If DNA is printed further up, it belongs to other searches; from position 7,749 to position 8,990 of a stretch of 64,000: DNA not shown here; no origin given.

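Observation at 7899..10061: RmlD-like 4-ketoreductase fused to PseC aminotransferase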

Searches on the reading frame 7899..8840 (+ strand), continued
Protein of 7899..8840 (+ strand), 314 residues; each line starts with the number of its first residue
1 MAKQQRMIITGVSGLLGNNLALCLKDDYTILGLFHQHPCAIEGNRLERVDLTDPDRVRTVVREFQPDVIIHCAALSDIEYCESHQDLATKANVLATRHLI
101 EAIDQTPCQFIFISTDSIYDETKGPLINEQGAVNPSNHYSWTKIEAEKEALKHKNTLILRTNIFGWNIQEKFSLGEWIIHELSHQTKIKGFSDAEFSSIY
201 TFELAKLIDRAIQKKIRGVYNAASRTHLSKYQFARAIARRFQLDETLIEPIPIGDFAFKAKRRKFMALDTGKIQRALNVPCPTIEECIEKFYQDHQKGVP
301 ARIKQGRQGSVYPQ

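Call 84: find_encoding_contigs(protein=P0486, flank=8000, max_places=2)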
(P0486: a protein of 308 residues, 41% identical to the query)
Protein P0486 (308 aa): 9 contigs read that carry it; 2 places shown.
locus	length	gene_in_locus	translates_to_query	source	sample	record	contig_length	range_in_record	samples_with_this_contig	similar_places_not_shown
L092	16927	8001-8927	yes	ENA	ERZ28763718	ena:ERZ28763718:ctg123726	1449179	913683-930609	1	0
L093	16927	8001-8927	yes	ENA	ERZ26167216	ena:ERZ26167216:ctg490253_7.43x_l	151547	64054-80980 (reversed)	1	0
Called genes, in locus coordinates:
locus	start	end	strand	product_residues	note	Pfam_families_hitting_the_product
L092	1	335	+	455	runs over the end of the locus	PF03721:UDPG_MGDP_dh_N, PF00984:UDPG_MGDP_dh, PF03720:UDPG_MGDP_dh_C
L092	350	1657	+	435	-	PF03446:NAD_binding_2 (weak), PF03721:UDPG_MGDP_dh_N, PF00984:UDPG_MGDP_dh, PF03720:UDPG_MGDP_dh_C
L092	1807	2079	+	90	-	PF16363:GDP_Man_Dehyd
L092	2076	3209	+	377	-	-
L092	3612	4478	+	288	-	PF01061:ABC2_membrane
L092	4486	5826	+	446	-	PF00005:ABC_tran, PF13304:AAA_21 (faint), PF14524:Wzt_C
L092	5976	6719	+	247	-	PF08003:Methyltransf_9, PF13489:Methyltransf_23, PF13847:Methyltransf_31, PF08241:Methyltransf_11, PF08242:Methyltransf_12, PF13649:Methyltransf_25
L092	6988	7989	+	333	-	PF01073:3Beta_HSD, PF01370:Epimerase, PF02719:Polysacc_synt_2, PF04321:RmlD_sub_bind, PF07993:NAD_binding_4 (faint), PF16363:GDP_Man_Dehyd, PF13460:NAD_binding_10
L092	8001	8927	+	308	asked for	PF01370:Epimerase, PF02719:Polysacc_synt_2, PF04321:RmlD_sub_bind, PF07993:NAD_binding_4 (faint), PF16363:GDP_Man_Dehyd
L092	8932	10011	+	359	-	PF03102:NeuB, PF08666:SAF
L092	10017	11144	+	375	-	PF13439:Glyco_transf_4, PF13477:Glyco_trans_4_2 (weak), PF13579:Glyco_trans_4_4 (faint), PF20706:GT4-conflict (faint), PF00534:Glycos_transf_1, PF13692:Glyco_trans_1_4, PF13524:Glyco_trans_1_2 (weak)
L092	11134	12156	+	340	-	PF01408:GFO_IDH_MocA, PF02894:GFO_IDH_MocA_C, PF22725:GFO_IDH_MocA_C3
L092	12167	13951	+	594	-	PF03102:NeuB, PF02348:CTP_transf_3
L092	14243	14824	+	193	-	PF13489:Methyltransf_23 (faint), PF13847:Methyltransf_31 (weak), PF08241:Methyltransf_11, PF08242:Methyltransf_12, PF13649:Methyltransf_25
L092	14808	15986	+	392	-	PF01041:DegT_DnrJ_EryC1, PF01276:OKR_DC_1 (weak)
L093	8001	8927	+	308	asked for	PF01370:Epimerase, PF02719:Polysacc_synt_2, PF04321:RmlD_sub_bind, PF07993:NAD_binding_4 (faint), PF16363:GDP_Man_Dehyd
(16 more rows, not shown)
